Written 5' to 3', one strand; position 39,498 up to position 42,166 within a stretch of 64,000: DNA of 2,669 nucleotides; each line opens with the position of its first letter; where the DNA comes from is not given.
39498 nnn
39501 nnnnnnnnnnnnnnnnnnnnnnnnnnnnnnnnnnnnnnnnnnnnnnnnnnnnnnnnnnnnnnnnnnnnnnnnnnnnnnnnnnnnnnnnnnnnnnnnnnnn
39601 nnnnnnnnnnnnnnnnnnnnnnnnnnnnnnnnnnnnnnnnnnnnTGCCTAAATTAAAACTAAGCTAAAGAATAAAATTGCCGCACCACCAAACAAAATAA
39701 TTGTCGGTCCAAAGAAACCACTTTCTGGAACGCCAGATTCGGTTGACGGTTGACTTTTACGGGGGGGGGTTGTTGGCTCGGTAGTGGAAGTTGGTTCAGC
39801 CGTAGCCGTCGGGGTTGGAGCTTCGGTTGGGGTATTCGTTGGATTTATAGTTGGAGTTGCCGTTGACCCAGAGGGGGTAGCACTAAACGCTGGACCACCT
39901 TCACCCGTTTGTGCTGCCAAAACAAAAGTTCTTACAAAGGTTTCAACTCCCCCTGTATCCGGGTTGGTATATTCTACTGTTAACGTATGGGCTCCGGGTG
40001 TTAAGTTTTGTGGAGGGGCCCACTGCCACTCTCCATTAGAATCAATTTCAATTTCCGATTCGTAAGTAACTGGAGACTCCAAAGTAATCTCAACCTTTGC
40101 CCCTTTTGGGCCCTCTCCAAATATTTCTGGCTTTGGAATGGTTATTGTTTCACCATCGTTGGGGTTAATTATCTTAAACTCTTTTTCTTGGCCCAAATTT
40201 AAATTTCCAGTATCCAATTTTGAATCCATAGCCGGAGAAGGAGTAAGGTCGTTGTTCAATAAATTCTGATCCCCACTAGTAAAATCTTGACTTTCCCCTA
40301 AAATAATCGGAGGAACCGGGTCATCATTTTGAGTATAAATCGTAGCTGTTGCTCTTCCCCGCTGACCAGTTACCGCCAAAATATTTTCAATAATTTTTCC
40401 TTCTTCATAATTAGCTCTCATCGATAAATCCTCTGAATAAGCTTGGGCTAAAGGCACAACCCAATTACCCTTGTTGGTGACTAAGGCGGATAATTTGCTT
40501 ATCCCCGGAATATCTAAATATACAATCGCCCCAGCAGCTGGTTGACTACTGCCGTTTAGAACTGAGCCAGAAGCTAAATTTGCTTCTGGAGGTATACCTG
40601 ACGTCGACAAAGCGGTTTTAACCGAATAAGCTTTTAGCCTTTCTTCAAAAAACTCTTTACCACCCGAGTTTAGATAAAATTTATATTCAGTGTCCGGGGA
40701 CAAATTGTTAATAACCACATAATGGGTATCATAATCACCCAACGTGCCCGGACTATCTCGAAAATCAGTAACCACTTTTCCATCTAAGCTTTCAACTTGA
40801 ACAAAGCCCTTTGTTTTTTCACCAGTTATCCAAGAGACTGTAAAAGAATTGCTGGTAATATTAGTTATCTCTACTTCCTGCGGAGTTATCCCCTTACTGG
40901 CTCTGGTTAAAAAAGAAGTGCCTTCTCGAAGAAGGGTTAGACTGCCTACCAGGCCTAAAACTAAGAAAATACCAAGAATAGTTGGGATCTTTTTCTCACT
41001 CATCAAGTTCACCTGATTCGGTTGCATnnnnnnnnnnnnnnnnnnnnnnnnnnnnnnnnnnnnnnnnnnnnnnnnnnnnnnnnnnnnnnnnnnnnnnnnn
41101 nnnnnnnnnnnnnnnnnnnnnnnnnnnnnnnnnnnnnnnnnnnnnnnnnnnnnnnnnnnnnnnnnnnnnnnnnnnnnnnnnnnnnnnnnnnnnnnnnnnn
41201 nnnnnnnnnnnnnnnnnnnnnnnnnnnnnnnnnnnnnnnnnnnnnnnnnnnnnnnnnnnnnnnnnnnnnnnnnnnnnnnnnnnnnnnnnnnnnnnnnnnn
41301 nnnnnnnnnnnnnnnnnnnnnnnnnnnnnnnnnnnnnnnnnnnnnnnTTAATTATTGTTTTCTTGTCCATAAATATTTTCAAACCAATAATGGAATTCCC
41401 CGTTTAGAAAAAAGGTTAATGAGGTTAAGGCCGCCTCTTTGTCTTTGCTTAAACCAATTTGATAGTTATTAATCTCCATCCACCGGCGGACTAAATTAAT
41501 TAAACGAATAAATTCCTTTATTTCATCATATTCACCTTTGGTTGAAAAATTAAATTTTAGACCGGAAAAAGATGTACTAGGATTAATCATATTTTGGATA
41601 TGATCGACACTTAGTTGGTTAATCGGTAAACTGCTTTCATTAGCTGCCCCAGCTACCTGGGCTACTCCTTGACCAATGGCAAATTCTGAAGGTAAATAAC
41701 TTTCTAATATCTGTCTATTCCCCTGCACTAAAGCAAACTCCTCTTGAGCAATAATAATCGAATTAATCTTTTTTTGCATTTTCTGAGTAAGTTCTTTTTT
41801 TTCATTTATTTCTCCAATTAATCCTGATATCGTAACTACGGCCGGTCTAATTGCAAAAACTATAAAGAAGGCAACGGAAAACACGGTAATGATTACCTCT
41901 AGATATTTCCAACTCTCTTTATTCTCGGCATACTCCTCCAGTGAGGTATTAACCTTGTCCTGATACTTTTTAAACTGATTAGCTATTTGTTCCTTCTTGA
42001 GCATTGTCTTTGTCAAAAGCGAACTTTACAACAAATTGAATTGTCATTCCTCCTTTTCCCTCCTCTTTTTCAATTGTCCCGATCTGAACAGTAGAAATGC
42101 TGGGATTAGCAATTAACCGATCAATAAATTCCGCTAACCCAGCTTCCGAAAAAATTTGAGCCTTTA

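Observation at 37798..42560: Surface-protein cluster: TP-repeat protein, ~40-Cys protein, FN3 protein and PilN/PilO-like genes directly downstream of murJ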

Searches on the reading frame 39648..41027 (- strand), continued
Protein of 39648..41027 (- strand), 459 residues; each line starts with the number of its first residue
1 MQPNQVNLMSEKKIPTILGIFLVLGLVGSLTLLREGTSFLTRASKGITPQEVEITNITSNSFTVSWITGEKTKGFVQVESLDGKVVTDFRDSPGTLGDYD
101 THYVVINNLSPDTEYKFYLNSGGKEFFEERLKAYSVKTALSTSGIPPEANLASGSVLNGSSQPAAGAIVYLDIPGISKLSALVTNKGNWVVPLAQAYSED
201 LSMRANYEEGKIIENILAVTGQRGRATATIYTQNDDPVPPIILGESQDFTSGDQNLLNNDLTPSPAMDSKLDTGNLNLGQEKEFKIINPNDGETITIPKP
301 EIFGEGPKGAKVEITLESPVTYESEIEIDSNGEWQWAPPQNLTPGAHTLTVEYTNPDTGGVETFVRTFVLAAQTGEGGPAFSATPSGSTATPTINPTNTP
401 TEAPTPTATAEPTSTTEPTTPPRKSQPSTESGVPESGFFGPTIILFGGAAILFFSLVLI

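Call 60: fold_search(model_id=the predicted structure, library=pdb)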
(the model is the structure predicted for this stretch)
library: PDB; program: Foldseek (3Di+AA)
matches with E <= 10: 1797; with E <= 0.001: 269
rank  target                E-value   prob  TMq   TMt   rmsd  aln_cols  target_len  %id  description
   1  5e53_B                3.5e-10  1.00  0.13  0.20  23.2       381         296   10  Crystal structure of chicken CNTN1 FN1-FN3 domains (released 2016-08-31)
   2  5e55_A                2.5e-09  1.00  0.13  0.18  20.4       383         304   11  Crystal structure of mouse CNTN6 FN1-FN3 domains (released 2016-08-31)
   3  5e7l                  2.9e-09  1.00  0.14  0.19  22.1       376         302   12  Crystal structure of mouse CNTN2 FN1-FN3 domains (released 2016-08-31)
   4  5e53_C                7.5e-09  1.00  0.14  0.21  22.2       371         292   11  Crystal structure of chicken CNTN1 FN1-FN3 domains (released 2016-08-31)
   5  5e4s                  1.1e-08  1.00  0.14  0.21  22.1       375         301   12  Crystal structure of mouse CNTN4 FN1-FN3 domains (released 2016-08-31)
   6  7mrk_D                2.1e-08  1.00  0.14  0.21  24.6       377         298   12  Chicken CNTN4 APP complex (released 2022-01-05)
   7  7mrq                  2.4e-08  1.00  0.15  0.22  25.6       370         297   14  Chicken CNTN4 FN1-FN3 domains with T751A, V752A, Y781A, E786A mutations (released 2022-01-05)
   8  5e4q                  2.8e-08  1.00  0.13  0.19  22.1       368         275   11  Crystal structure of mouse CNTN3 FN1-FN3 domains (released 2016-08-31)
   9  5e55_B                2.9e-08  1.00  0.13  0.19  21.4       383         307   12  Crystal structure of mouse CNTN6 FN1-FN3 domains (released 2016-08-31)
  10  7mro                  3.6e-08  1.00  0.13  0.18  22.4       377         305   10  Zebrafish CNTN4 FN1-FN3 domains (released 2022-01-05)
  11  4p99_A                3.6e-08  1.00  0.13  0.14  30.9       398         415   12  Ca2+-stabilized adhesin helps an Antarctic bacterium reach out and bind ice (released 2014-06-18)
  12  2xyc                  4.6e-08  1.00  0.14  0.22  19.9       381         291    9  CRYSTAL STRUCTURE OF NCAM2 IGIV-FN3I (released 2011-02-23)
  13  2yn3_A                5.1e-08  1.00  0.16  0.25  24.3       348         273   12  Structural insight into the giant calcium-binding adhesin SiiE: implications for the adhesion of Salmonella enterica t (released 2013-04-03)
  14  2yn5_A                6.0e-08  1.00  0.17  0.26  25.2       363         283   10  Structural insight into the giant calcium-binding adhesin SiiE: implications for the adhesion of Salmonella enterica t (released 2013-04-03)
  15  2yn3_C                7.8e-08  1.00  0.16  0.25  24.9       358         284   10  Structural insight into the giant calcium-binding adhesin SiiE: implications for the adhesion of Salmonella enterica t (released 2013-04-03)
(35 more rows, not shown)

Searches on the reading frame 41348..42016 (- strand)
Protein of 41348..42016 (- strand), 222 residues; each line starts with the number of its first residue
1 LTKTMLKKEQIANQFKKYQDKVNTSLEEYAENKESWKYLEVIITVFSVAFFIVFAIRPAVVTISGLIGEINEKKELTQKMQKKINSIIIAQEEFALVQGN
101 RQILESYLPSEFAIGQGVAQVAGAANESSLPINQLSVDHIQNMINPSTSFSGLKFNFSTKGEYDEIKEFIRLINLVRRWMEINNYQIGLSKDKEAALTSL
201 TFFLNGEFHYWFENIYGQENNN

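Call 5: search_protein_families(library=pfam, proteins=[window:41348-42016:-], max_evalue=1)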
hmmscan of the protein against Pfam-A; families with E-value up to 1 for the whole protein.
window:41348-42016:- (222 aa): 5 families
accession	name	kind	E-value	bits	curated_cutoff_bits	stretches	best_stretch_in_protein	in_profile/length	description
PF04350.18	PilO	-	0.0004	21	22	1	73-197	12-132/145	Pilus assembly protein, PilO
PF03631.20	Virul_fac_BrkB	-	0.012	15.7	33.7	1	47-100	11-63/259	Virulence factor BrkB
PF22222.1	Cpf1_PI-like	-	0.027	15.6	27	1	133-172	47-85/91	CRISPR-associated endonuclease Cpf1 PI domain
PF12653.12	DUF3785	-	0.027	15.1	27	0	7-47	42-82/136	Protein of unknown function (DUF3785)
PF20990.2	DUF2207_C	-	0.12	12.5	33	1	7-58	103-160/247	Predicted membrane protein (DUF2207) C-terminal domain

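Call 6: search_protein_families(library=ncbifam, proteins=[window:41348-42016:-], max_evalue=1)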
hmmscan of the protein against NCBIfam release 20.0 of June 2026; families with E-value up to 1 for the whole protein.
window:41348-42016:- (222 aa): 3 families
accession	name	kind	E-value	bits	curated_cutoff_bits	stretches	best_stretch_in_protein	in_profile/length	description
NF045739.1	MPN157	domain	0.062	13.3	150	1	16-81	3-69/141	MPN157 family protein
NF052597.1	FILTED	domain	0.28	11.5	40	1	15-53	34-69/110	FILTED domain-containing surface protein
NF040843.1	SE2200_fam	equivalog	0.28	11.3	30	1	15-23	18-26/33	SE2200 family small protein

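Call 26: search_protein_families(library=pfam, alignment_id=A4, max_evalue=0.01)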
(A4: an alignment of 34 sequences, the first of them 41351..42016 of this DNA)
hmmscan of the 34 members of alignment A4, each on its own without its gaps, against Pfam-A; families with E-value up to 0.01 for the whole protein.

A. member 1, window:41351-42016:- (222 aa): 1 family
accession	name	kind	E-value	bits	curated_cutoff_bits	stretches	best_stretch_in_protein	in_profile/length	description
PF04350.18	PilO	-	0.0004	21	22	1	73-197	12-132/145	Pilus assembly protein, PilO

B. families by the number of members that match (of 34 scanned): 8 families
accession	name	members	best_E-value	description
PF04350.18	PilO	27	4.2e-11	Pilus assembly protein, PilO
PF24100.1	DUF7381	1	0.00083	Domain of unknown function (DUF7381)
PF24394.1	TMEM62_C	1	0.0018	TMEM62 C-terminal domain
PF14129.11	DUF4296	1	0.0041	Domain of unknown function (DUF4296)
PF03631.20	Virul_fac_BrkB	1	0.0046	Virulence factor BrkB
PF05859.17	Mis12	1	0.0059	Mis12 protein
PF00955.27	HCO3_cotransp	1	0.0064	HCO3- transporter integral membrane domain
PF10741.14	T2SSM_b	1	0.0097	Type II secretion system (T2SS), protein M subtype b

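Call 28: search_solved_structures(query=A4, max_evalue=10)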
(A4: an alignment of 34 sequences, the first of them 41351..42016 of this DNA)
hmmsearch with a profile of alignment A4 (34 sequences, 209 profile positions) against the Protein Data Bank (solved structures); distinct sequences matched with E-value up to 10: 5.
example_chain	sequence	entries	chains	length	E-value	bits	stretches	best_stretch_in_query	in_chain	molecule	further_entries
3jc8_Oa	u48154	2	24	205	5.7e-09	39.1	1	95-194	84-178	PilO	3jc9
2rjz_A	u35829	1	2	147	0.13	15.1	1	88-202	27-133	PilO protein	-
9dsm_A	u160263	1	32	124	0.13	15.1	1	148-189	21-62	Sjogren's Syndrome Nuclear Autoantigen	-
5uvr_A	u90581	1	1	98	0.32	13.8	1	126-202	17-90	PilO protein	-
1key_A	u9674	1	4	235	0.87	12.4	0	141-184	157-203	translin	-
